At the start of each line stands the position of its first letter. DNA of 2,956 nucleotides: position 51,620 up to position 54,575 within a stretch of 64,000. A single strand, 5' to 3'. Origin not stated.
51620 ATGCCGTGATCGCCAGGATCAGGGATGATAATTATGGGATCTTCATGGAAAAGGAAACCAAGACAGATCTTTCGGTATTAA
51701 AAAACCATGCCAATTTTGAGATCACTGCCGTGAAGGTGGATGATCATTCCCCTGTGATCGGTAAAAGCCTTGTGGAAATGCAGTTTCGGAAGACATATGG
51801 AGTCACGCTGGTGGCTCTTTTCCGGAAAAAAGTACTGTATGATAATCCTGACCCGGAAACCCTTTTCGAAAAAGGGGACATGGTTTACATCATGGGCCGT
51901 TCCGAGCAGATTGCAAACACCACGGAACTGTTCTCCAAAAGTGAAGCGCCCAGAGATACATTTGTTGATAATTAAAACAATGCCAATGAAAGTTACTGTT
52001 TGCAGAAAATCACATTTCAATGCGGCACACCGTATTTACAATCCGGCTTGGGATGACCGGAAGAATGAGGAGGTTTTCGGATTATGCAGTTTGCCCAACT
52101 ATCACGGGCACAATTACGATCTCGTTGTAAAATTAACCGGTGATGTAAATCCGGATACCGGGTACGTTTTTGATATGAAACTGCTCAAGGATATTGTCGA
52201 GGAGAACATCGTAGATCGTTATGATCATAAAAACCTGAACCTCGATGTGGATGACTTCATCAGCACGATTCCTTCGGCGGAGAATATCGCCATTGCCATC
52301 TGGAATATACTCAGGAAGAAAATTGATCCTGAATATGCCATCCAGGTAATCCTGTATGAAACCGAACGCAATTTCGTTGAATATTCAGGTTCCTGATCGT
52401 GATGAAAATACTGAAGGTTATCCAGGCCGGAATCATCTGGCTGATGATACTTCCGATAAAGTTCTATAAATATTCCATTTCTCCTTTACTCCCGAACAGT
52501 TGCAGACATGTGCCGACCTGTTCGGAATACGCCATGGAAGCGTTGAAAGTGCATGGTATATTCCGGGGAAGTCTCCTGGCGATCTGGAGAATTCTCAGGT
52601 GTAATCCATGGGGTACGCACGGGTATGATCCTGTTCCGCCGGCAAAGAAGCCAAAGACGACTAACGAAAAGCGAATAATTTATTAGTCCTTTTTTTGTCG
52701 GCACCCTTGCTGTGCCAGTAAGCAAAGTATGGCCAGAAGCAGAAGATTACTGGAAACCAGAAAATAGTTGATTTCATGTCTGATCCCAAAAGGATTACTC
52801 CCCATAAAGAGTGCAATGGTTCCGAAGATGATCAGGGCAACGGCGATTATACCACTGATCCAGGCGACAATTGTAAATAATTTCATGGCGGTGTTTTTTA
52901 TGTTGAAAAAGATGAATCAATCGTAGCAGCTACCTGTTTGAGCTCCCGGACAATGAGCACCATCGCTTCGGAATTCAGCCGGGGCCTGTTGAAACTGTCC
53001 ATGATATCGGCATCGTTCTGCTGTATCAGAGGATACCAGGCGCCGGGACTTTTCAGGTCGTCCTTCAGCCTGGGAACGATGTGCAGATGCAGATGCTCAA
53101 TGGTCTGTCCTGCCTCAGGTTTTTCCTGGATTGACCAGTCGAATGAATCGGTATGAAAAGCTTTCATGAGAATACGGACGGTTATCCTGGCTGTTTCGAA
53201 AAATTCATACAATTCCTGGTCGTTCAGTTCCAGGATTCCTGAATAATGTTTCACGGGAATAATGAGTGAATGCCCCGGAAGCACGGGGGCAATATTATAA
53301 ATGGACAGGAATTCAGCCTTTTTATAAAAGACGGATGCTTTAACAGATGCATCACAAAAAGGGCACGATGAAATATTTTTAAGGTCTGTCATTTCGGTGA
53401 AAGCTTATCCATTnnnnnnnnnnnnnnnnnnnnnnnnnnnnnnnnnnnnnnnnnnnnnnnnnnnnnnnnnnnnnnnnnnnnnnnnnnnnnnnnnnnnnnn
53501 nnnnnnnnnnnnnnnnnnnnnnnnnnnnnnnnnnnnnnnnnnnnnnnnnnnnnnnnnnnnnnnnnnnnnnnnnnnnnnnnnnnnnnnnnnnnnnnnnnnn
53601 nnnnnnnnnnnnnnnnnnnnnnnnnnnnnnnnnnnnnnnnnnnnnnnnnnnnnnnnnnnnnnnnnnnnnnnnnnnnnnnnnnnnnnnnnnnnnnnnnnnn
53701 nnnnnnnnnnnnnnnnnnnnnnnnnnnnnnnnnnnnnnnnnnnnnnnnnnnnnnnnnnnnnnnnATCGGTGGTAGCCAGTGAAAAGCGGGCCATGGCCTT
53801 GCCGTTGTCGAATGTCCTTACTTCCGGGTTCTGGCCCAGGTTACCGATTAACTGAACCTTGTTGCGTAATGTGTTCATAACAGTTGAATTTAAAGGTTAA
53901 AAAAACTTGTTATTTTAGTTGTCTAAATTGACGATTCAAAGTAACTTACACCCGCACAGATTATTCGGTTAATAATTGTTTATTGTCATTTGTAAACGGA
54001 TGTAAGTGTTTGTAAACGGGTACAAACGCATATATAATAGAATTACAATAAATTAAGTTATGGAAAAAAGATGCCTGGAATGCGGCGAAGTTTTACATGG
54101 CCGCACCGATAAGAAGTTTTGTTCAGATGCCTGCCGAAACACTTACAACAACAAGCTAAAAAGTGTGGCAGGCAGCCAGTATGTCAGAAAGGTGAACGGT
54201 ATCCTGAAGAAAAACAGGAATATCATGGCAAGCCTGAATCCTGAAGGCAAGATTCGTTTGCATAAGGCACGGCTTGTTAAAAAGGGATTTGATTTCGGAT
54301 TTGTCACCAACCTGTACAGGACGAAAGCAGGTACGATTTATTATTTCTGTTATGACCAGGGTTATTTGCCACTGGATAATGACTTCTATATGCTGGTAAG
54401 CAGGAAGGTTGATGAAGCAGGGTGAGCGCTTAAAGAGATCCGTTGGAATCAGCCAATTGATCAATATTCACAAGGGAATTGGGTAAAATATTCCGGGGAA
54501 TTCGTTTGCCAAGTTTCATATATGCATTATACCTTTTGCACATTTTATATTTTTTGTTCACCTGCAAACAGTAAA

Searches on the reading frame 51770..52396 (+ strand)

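Call 87: search_protein_families(library=pfam, proteins=[window:51770-52396:+], max_evalue=0.001)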
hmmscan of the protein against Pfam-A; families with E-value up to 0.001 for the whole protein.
window:51770-52396:+ (208 aa): 1 family
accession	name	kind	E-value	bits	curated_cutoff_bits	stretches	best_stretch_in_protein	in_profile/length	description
PF01242.24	PTPS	-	5.8e-30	104.2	22.4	1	77-207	2-120/121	6-pyruvoyl tetrahydropterin synthase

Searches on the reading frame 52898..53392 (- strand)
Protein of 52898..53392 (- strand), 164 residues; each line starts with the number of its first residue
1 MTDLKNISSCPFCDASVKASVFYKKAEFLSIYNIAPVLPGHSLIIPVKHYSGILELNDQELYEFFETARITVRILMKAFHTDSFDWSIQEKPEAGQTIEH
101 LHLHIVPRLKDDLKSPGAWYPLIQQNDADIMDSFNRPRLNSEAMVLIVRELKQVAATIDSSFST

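Call 87: search_protein_families(library=pfam, proteins=[window:52898-53392:-], max_evalue=0.001)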
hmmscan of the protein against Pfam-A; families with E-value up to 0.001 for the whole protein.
window:52898-53392:- (164 aa): 2 families
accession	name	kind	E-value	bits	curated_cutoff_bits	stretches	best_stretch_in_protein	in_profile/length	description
PF01230.28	HIT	-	8.2e-19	68.5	21.5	1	17-109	4-96/98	HIT domain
PF11969.13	DcpS_C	-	1e-05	26.4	24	1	12-106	4-100/114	Scavenger mRNA decapping enzyme C-term binding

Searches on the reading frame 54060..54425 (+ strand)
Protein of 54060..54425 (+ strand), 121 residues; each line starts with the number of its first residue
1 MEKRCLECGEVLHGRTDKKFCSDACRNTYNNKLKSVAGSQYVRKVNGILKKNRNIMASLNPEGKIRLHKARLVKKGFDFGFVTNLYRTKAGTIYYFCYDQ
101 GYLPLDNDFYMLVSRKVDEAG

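Call 87: search_protein_families(library=pfam, proteins=[window:54060-54425:+], max_evalue=0.001)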
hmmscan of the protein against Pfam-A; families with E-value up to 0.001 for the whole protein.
window:54060-54425:+ (121 aa): 1 family
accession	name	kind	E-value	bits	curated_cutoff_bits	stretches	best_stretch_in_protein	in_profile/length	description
PF09889.16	DUF2116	-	0.00038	20.8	26.8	1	3-41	4-40/59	Probable treble clef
